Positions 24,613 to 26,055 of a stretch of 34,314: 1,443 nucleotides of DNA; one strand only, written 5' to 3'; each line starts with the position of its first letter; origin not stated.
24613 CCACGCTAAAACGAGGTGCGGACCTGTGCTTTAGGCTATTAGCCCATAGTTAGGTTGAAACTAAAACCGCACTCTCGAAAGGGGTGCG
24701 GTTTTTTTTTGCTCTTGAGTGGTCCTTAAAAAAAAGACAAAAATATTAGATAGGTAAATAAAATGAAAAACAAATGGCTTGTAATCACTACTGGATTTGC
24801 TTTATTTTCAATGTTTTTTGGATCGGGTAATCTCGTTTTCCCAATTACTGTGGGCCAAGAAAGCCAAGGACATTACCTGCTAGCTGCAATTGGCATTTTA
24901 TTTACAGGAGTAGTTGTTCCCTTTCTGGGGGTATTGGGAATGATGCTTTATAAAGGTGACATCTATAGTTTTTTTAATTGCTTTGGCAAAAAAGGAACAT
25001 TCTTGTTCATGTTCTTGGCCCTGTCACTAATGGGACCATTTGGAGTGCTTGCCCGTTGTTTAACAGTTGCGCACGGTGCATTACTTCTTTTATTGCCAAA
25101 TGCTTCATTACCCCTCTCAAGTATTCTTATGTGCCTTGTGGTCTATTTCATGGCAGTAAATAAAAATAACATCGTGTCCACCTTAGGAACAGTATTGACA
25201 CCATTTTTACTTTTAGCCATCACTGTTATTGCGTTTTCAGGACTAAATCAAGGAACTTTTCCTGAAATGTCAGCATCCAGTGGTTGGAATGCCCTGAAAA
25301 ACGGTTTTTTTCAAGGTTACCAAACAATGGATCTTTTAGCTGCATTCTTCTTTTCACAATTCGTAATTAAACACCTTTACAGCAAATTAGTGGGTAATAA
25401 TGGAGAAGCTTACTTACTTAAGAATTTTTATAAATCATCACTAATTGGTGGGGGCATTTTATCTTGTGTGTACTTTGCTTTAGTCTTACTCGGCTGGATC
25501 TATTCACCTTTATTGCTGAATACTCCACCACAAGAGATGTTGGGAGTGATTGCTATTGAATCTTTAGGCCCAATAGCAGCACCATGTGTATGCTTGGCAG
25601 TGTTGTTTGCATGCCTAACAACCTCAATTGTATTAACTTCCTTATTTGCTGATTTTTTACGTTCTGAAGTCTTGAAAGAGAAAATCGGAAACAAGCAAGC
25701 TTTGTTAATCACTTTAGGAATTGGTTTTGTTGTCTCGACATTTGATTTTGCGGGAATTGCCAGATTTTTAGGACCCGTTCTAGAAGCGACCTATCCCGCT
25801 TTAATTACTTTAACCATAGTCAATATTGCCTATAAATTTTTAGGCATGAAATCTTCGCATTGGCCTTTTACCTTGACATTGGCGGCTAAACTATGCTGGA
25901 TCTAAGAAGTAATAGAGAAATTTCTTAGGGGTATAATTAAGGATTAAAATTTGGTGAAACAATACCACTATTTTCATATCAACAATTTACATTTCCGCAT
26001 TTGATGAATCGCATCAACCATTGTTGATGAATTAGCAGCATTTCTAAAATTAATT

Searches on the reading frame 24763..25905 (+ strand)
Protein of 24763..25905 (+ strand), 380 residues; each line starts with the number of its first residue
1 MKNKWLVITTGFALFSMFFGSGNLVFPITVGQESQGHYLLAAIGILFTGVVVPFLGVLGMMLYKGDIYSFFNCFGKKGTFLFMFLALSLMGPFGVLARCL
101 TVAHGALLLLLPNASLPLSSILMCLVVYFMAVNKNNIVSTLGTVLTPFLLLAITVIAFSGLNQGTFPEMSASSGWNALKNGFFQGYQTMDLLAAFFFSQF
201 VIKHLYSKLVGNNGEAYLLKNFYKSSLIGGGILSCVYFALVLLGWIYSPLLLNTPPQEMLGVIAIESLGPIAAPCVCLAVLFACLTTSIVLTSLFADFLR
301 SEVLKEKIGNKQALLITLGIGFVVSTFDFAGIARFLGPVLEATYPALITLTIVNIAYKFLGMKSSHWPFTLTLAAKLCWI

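Call 10: search_protein_families(library=pfam, proteins=[window:24763-25905:+])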
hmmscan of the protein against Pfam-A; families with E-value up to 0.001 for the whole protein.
window:24763-25905:+ (380 aa): 1 family
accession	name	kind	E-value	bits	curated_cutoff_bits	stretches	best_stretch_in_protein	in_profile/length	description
PF05525.19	Branch_AA_trans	-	9.2e-52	176.9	22.3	1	7-372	5-374/429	Branched-chain amino acid transport protein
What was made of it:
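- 24763..25905 (+): brnQ (LIVCS branched-chain amino acid:cation carrier, 380 aa), the regulated gene. It starts 52 nt after terminator 2. Pfam PF05525 at E 9e-52 (call 10).
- Checked: brnQ is 24763-25905, 380 aa, PF05525 at E 9e-52 (call 10).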

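Call 11: find_homologous_proteins(query=window:24763-25905:+)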
Query window:24763-25905:+ (380 aa): 2183 proteins with E <= 0.001 among 8000 candidates; the best 120 are listed.
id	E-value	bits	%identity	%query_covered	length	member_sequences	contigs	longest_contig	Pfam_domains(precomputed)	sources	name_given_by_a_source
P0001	1.1e-241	820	100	100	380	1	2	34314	PF05525.20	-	-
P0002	1.3e-212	724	88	100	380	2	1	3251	PF05525.20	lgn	-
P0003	3.2e-212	723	87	100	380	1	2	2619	PF05525.20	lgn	-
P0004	6.0e-212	722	88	100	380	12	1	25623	PF05525.20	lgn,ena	-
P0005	6.6e-212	722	87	100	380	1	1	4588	PF05525.20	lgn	-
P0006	1.3e-209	714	86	100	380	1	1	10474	PF05525.20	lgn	-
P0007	3.4e-209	713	86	100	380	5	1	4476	PF05525.20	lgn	-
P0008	4.5e-209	712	87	100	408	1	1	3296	PF05525.20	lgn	-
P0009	7.9e-207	705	86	100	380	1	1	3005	PF05525.20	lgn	-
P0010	7.3e-206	702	85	100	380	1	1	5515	PF05525.20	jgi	jgi:LIVCS family branched-chain amino acid:cation transporter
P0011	1.2e-205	701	85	100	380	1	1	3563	PF05525.20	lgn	-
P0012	1.1e-204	698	85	100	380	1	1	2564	PF05525.20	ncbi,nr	ncbi:MAG: branched-chain amino acid transport system II carrier protein [Nitrosopumilus sp.]|nr:bran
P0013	2.1e-204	697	84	100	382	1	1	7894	PF05525.20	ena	-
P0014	5.2e-204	696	83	100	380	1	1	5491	PF05525.20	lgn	-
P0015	7.6e-204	695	84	100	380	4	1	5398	PF05525.20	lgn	-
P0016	3.0e-203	693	84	99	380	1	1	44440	PF05525.20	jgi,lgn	jgi:LIVCS family branched-chain amino acid:cation transporter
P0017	7.5e-203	692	84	100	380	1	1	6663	PF05525.20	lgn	-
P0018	8.4e-203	692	84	100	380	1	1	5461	PF05525.20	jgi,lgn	-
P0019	1.9e-202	691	83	100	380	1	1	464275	PF05525.20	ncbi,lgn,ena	-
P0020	4.1e-202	689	84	100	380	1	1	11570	PF05525.20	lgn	-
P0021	8.8e-202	688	83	100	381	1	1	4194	PF05525.20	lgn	-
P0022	1.1e-201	688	83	100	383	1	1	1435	PF05525.20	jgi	jgi:LIVCS family branched-chain amino acid:cation transporter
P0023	6.2e-201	686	83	100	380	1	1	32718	PF05525.20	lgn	-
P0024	7.4e-201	685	84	100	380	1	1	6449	PF05525.20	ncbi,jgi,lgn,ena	jgi:LIVCS family branched-chain amino acid:cation transporter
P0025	2.3e-200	684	82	100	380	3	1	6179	PF05525.20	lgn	-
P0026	3.0e-200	683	84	99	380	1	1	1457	PF05525.20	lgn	-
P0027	3.8e-200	683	83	100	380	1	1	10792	PF05525.20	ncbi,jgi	jgi:LIVCS family branched-chain amino acid:cation transporter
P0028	4.8e-200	683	83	100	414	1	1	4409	PF05525.20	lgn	-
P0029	2.6e-199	680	82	100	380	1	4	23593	PF05525.20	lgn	-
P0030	3.9e-199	680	83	99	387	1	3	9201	PF05525.20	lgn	-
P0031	2.4e-198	677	82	100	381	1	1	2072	PF05525.20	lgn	-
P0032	6.7e-198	676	82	100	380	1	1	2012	PF05525.20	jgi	jgi:LIVCS family branched-chain amino acid:cation transporter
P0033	1.1e-197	675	82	100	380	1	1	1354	PF05525.20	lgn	-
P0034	3.4e-197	673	82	100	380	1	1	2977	PF05525.20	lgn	-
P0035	4.3e-197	673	81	100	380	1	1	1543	PF05525.20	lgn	-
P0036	9.7e-197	672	82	100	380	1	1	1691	PF05525.20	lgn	-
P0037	3.3e-196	670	81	100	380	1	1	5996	PF05525.20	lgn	-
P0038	1.9e-195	667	83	100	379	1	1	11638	PF05525.20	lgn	-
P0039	4.3e-195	666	82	100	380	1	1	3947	PF05525.20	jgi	jgi:branched-chain amino acid:cation transporter, LIVCS family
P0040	8.6e-194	662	81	100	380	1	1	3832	PF05525.20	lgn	-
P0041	9.5e-194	662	81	100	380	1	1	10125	PF05525.20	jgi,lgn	jgi:LIVCS family branched-chain amino acid:cation transporter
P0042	1.4e-193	661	79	100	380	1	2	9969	PF05525.20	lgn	-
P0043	2.8e-193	660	79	100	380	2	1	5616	PF05525.20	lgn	-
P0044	4.9e-193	660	84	96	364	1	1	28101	PF05525.20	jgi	jgi:LIVCS family branched-chain amino acid:cation transporter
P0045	5.6e-193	659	82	100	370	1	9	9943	PF05525.20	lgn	-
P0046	6.0e-193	659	82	99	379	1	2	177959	PF05525.20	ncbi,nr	ncbi:MAG: branched-chain amino acid transport system II carrier protein [Candidatus Protochlamydia s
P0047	1.5e-192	658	80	100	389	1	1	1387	PF05525.20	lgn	-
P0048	3.4e-192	657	79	100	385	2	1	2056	PF05525.20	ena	-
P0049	4.8e-192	656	80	100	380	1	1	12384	PF05525.20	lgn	-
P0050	5.2e-192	656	80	100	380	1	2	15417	PF05525.20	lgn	-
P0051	7.8e-192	656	80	100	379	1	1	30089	PF05525.20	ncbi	-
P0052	1.6e-191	655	79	100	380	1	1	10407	PF05525.20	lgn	-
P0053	1.9e-191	654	80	100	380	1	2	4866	PF05525.20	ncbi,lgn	-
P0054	8.0e-191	652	80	100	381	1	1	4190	PF05525.20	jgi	jgi:branched-chain amino acid:cation transporter, LIVCS family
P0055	1.2e-190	652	78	100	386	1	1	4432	PF05525.20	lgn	-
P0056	7.0e-190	649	79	100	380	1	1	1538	PF05525.20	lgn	-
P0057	2.5e-189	647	82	96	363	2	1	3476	PF05525.20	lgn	-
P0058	4.2e-189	647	78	100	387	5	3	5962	PF05525.20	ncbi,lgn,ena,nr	ncbi:MAG: hypothetical protein EBU93_02540 [Chlamydiae bacterium]|nr:hypothetical protein [Chlamydio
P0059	1.4e-188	645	78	100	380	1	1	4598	PF05525.20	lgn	-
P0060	1.4e-188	645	78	100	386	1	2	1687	PF05525.20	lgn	-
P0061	2.1e-188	644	77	100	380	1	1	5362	PF05525.20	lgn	-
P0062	2.9e-188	644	80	100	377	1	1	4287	PF05525.20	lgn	-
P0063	1.2e-187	642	78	100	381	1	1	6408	PF05525.20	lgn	-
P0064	2.1e-187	641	78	100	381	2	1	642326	PF05525.20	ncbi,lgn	-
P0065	3.0e-187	641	76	99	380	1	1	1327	PF05525.20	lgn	-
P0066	3.9e-187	640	78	100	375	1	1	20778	PF05525.20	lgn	-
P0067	4.3e-187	640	77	100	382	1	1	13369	PF05525.20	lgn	-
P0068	7.1e-187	639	81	96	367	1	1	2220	PF05525.20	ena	-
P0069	1.3e-185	635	78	100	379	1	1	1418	PF05525.20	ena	-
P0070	1.4e-185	635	79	100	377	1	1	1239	PF05525.20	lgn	-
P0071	2.4e-185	634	78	99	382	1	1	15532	PF05525.20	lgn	-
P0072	8.8e-185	632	77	100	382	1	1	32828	PF05525.20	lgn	-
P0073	1.1e-184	632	77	99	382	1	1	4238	PF05525.20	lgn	-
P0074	1.4e-184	632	75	100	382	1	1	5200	PF05525.20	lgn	-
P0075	2.4e-184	631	75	100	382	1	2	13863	PF05525.20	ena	-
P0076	6.5e-184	630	77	98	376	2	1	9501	PF05525.20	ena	-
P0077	9.4e-183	626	76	100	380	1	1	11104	PF05525.20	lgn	-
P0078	1.2e-182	625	77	100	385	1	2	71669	PF05525.20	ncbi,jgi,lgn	-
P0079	5.2e-182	623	78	99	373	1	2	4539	PF05525.20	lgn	-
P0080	9.5e-182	622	77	96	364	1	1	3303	PF05525.20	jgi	jgi:LIVCS family branched-chain amino acid:cation transporter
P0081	2.0e-181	621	76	100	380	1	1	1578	PF05525.20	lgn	-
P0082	3.1e-181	621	77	100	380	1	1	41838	PF05525.20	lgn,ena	-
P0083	4.7e-181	620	75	100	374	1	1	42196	PF05525.20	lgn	-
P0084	7.3e-181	620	77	100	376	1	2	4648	PF05525.20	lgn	-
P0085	1.3e-180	619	77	100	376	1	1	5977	PF05525.20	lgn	-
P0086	2.4e-180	618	74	100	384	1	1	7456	PF05525.20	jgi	-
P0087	3.9e-180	617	75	100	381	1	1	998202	PF05525.20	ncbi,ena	-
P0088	5.5e-180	617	77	100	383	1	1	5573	PF05525.20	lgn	-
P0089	4.7e-179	614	75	100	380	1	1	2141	PF05525.20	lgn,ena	-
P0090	5.9e-179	613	76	100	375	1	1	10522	PF05525.20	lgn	-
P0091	1.0e-178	612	76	100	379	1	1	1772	PF05525.20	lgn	-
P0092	1.9e-178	612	74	100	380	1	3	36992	PF05525.20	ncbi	-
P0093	2.2e-178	611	73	100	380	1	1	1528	PF05525.20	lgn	-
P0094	2.3e-178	611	76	100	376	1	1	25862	PF05525.20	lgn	-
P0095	4.1e-178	610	78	96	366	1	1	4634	PF05525.20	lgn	-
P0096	5.1e-178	610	77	97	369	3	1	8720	PF05525.20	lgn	-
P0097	5.6e-178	610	73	100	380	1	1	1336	PF05525.20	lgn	-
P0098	1.8e-177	608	78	96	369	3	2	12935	PF05525.20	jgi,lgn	jgi:LIVCS family branched-chain amino acid:cation transporter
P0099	3.0e-177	608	74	100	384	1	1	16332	PF05525.20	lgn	-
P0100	3.1e-177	608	77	99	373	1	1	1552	PF05525.20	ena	-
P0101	4.9e-177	607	74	100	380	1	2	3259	PF05525.20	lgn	-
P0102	5.0e-177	607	75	100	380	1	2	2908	PF05525.20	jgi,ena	jgi:LIVCS family branched-chain amino acid:cation transporter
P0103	5.4e-177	607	75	99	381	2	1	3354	PF05525.20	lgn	-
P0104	1.1e-176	606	73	100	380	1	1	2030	PF05525.20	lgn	-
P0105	2.1e-176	605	73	100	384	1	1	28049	PF05525.20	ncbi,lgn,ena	-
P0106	3.5e-176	604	76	97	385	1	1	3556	PF05525.20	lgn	-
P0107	5.1e-176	604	75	100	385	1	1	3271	PF05525.20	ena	-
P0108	5.2e-176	604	74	100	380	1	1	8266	PF05525.20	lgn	-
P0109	5.8e-176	603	75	100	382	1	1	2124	PF05525.20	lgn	-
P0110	8.9e-176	603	73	100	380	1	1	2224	PF05525.20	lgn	-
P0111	1.3e-175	602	73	100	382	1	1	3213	PF05525.20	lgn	-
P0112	2.3e-175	601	74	99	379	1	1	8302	PF05525.20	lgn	-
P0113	3.8e-175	601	72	100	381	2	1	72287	PF05525.20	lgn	-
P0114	4.4e-175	601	74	100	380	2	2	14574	PF05525.20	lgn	-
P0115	5.6e-175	600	73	100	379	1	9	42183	PF05525.20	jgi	jgi:branched-chain amino acid:cation transporter, LIVCS family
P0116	8.5e-175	600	73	99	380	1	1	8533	PF05525.20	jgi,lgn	-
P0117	1.0e-174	599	76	97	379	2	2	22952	PF05525.20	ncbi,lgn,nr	ncbi:MAG: branched-chain amino acid transport system II carrier protein [Parachlamydiaceae bacterium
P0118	1.1e-174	599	73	100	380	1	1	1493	PF05525.20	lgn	-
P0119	1.2e-174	599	73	100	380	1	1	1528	PF05525.20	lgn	-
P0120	2.9e-174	598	74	99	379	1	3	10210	PF05525.20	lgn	-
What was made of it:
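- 24763..25905 (+): The homologues found in call 11 are 73-88% identical and about 380 aa long; the few that carry a taxonomic label are mostly chlamydial (Protochlamydia, Parachlamydiaceae, Chlamydiae).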

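Call 13: find_related_loci(query=A2, collection=genome_contigs, flank=3000)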
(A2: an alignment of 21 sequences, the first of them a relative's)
Query A2 (380 aa) in genome_contigs; peptide patterns used: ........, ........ (x = any residue, [..] = any of these).
599 stretches matched a pattern (row limit reached: there are more); 548 encode a relative of the query (tblastn E <= 1e-3); the best 80 are kept; 80 distinct loci.
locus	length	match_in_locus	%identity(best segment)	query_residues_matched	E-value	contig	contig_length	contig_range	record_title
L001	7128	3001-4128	82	1-377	0e+0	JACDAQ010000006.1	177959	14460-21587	MAG: Candidatus Protochlamydia sp. isolate MGR_bin260 SD2897-2912_k127_7886984, whole genome shotgun sequence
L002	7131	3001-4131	78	1-377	0e+0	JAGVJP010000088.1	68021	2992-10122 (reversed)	MAG: Parachlamydiales bacterium isolate SW_11 c_000000014337, whole genome shotgun sequence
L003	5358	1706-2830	81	6-380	0e+0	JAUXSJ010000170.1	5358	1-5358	MAG: Parachlamydiaceae bacterium isolate C12_metabat.bin.6 C12_k141_231278, whole genome shotgun sequence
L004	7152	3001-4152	73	1-380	0e+0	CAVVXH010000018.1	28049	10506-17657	MAG: uncultured Parachlamydiaceae bacterium isolate MFD04540.bin.3.34 genome assembly, contig: contig_68085, whole genom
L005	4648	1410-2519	77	1-380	0e+0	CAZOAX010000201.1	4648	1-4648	MAG TPA_asm: uncultured bacterium isolate SRP329715_co2_35 genome assembly, contig: NODE_32097_length_4648_cov_3.860004,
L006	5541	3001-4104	76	1-367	0e+0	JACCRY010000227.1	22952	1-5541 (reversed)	MAG: Parachlamydiaceae bacterium isolate MGR_bin34 SD2897-2912_k127_1359532, whole genome shotgun sequence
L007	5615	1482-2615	73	1-378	0e+0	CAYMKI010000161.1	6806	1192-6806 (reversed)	MAG TPA_asm: uncultured bacterium isolate SRP296810_co1_95 genome assembly, contig: NODE_15744_length_6806_cov_5.145756,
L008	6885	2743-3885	72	1-377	4e-176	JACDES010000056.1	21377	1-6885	MAG: Parachlamydiaceae bacterium isolate MGR_bin366 SD2903_NODE_290_length_21377_cov_3.065365, whole genome shotgun sequ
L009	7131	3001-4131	69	1-377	3e-172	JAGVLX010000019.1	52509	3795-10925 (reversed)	MAG: Parachlamydiales bacterium isolate SW_13 c_000000095423, whole genome shotgun sequence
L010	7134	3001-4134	72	1-378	1e-171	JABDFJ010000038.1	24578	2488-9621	MAG: Chlamydiae bacterium isolate BWOrgHeat_Nextera10_MAG1 3300020972.a:Ga0206894_1072, whole genome shotgun sequence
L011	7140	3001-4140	64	1-380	2e-163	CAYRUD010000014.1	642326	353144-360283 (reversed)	MAG TPA_asm: uncultured bacterium isolate binchicken_co23_225 genome assembly, contig: k141_384166, whole genome shotgun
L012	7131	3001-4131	65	1-377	2e-160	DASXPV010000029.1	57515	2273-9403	MAG TPA_asm: Rhabdochlamydiaceae bacterium isolate SMAG_U5417 k141_6764257, whole genome shotgun sequence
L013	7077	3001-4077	70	1-363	2e-156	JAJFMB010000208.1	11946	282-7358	MAG: Chlamydiae bacterium isolate OFTM56 OFTM56_207, whole genome shotgun sequence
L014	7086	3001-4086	66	1-366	5e-147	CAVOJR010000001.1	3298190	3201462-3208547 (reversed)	MAG: uncultured Chlamydiae bacterium isolate MFD00082.bin.1.23 genome assembly, contig: contig_10752, whole genome shotg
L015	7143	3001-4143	63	1-380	6e-146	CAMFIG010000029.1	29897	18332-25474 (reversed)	MAG: uncultured Chlamydiae bacterium isolate SRR9109408_bin.1_metaWRAP_v1.3_MAG genome assembly, contig: ERZ12289981.568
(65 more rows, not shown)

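Call 34: find_encoding_contigs(protein=P0004, flank=2500, max_places=2)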
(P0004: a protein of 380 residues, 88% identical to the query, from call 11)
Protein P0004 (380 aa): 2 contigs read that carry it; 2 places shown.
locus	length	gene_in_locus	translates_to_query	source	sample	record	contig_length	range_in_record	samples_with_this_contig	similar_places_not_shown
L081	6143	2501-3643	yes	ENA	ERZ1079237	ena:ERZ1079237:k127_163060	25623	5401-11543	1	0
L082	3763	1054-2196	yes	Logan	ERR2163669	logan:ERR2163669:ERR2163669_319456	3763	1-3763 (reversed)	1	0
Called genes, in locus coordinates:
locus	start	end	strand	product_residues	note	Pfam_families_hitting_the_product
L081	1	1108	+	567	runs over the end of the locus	PF00920:ILVD_EDD_N, PF24877:ILV_EDD_C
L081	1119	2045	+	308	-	PF01063:Aminotran_4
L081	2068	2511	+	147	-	PF01042:Ribonuc_L-PSP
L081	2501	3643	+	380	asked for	PF05525:Branch_AA_trans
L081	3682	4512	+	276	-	-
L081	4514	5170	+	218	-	PF07973:tRNA_SAD (weak)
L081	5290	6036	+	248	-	-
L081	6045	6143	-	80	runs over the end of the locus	-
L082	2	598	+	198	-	?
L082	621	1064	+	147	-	PF01042:Ribonuc_L-PSP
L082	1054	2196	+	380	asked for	PF05525:Branch_AA_trans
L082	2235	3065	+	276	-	-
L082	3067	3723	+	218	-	PF07973:tRNA_SAD (weak)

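Call 35: find_encoding_contigs(protein=P0019, flank=2500, max_places=2)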
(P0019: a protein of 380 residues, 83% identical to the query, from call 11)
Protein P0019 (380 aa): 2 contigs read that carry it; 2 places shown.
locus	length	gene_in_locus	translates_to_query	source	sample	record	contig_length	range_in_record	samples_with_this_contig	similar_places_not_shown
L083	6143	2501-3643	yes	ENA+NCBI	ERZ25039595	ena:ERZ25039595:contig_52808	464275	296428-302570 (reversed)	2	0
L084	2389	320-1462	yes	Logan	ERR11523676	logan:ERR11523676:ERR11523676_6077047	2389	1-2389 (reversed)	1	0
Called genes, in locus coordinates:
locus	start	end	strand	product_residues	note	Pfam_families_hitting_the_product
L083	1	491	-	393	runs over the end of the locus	PF01569:PAP2, PF22778:VCPO_2nd (weak)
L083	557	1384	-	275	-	-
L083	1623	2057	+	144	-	PF09424:YqeY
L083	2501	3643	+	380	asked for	PF05525:Branch_AA_trans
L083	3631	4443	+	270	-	-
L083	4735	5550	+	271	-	PF02735:Ku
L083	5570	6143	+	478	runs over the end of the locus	PF13298:LigD_N, PF01068:DNA_ligase_A_M, PF09414:RNA_ligase (weak), PF04679:DNA_ligase_A_C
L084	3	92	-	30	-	?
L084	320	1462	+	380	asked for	PF05525:Branch_AA_trans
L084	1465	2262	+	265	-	-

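Call 36: find_encoding_contigs(protein=P0016, flank=2500, max_places=2)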
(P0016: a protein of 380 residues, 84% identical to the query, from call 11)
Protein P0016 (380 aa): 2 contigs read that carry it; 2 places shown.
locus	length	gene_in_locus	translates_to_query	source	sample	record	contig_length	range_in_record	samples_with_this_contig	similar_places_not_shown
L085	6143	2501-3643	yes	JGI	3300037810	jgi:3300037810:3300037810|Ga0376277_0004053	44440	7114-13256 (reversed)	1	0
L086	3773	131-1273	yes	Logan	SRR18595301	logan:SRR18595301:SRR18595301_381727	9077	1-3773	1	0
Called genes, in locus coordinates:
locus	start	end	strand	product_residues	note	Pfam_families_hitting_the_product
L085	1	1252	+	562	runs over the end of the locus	PF00916:Sulfate_transp, PF01740:STAS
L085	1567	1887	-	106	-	-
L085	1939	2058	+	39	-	-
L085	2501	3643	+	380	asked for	PF05525:Branch_AA_trans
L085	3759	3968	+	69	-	PF03831:YjdM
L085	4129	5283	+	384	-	-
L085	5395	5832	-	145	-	PF09424:YqeY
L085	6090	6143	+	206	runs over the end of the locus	PF12710:HAD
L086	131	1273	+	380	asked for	PF05525:Branch_AA_trans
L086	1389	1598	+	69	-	PF03831:YjdM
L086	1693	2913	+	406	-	-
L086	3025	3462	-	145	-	PF09424:YqeY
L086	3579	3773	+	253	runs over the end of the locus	PF12710:HAD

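Call 37: find_encoding_contigs(protein=P0006, flank=2500, max_places=2)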
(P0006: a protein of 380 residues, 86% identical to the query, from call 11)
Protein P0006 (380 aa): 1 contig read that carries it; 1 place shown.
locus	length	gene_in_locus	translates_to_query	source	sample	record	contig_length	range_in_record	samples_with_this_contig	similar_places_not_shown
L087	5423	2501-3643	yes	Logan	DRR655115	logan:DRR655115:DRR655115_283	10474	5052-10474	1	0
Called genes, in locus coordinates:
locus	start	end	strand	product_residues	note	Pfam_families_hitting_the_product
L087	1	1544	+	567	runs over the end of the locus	PF00920:ILVD_EDD_N, PF24877:ILV_EDD_C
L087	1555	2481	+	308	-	PF01063:Aminotran_4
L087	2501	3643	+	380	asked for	PF05525:Branch_AA_trans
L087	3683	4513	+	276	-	-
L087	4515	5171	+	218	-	PF07973:tRNA_SAD (weak)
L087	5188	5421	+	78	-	?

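Call 39: find_encoding_contigs(protein=P0004, flank=8000, max_places=1)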
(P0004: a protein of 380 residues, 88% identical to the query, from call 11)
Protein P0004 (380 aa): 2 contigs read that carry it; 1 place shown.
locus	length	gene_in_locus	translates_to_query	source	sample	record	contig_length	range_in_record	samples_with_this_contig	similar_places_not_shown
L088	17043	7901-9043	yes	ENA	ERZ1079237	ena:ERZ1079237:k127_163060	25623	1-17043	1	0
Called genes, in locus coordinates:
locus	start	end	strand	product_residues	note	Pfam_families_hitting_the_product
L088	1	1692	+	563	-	?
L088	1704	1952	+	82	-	-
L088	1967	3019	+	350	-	PF07991:KARI_N, PF01450:KARI_C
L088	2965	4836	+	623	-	PF00291:PALP, PF08502:LeuA_dimer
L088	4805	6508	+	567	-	PF00920:ILVD_EDD_N, PF24877:ILV_EDD_C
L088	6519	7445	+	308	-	PF01063:Aminotran_4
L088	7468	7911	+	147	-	PF01042:Ribonuc_L-PSP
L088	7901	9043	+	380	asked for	PF05525:Branch_AA_trans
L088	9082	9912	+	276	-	-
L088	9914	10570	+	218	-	PF07973:tRNA_SAD (weak)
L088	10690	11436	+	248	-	-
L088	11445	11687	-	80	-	-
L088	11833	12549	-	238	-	-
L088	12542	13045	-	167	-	-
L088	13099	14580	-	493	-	-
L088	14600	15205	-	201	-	PF13338:AbiEi_4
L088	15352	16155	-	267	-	-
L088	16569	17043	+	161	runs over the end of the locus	-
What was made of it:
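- L088 carries ilvB..E-ridA-brnQ with a BrnQ 88% identical to the window's (call 39).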

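Call 59: find_encoding_contigs(protein=P0002, flank=1500, max_places=2)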
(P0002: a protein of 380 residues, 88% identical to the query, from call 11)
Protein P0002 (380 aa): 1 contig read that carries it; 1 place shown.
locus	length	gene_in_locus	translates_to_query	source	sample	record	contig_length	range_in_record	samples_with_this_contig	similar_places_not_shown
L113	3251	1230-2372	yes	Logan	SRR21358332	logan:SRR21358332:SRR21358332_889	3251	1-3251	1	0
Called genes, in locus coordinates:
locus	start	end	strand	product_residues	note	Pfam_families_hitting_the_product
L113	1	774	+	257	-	?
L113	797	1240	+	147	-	PF01042:Ribonuc_L-PSP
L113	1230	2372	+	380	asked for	PF05525:Branch_AA_trans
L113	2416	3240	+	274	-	-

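Call 60: find_encoding_contigs(protein=P0005, flank=1500, max_places=2)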
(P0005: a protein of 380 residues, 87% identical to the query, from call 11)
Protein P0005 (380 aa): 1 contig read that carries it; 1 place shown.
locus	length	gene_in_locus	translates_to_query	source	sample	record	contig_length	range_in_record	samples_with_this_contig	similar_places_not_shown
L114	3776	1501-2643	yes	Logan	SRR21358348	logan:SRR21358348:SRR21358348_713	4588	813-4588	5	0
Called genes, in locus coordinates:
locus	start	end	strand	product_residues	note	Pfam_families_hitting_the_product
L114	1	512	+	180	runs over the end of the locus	-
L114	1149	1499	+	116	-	PF02776:TPP_enzyme_N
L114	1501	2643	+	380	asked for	PF05525:Branch_AA_trans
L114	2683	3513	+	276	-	-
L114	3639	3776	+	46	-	?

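Call 61: find_encoding_contigs(protein=P0010, flank=1500, max_places=2)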
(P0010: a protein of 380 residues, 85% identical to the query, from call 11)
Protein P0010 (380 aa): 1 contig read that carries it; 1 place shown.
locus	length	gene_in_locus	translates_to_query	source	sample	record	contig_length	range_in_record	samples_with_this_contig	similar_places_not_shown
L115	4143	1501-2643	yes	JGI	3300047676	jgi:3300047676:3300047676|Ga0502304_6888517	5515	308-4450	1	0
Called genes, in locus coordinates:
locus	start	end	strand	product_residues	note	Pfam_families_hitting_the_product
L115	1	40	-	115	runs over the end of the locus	?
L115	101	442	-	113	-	-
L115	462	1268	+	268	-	PF00106:adh_short, PF08659:KR, PF13561:adh_short_C2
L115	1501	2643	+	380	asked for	PF05525:Branch_AA_trans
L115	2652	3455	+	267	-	-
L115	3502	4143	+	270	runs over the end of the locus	-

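Call 62: find_encoding_contigs(protein=P0001, flank=1500, max_places=3)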
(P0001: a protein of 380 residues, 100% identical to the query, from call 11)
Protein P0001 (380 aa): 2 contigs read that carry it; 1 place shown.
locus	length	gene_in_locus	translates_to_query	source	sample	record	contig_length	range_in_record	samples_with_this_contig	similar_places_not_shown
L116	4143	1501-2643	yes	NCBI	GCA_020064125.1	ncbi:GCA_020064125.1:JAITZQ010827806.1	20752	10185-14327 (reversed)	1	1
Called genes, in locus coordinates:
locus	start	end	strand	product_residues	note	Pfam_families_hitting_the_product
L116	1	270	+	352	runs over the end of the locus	PF00149:Metallophos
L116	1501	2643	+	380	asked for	PF05525:Branch_AA_trans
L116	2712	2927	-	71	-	PF12252:SidE_PDE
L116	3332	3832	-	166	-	-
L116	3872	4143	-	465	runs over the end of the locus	PF00890:FAD_binding_2 (weak), PF01134:GIDA (faint), PF07992:Pyr_redox_2, PF12831:FAD_oxidored, PF13450:NAD_binding_8 (weak), PF13738:Pyr_redox_3 (weak), PF00070:Pyr_redox, PF02852:Pyr_redox_dim, +3 more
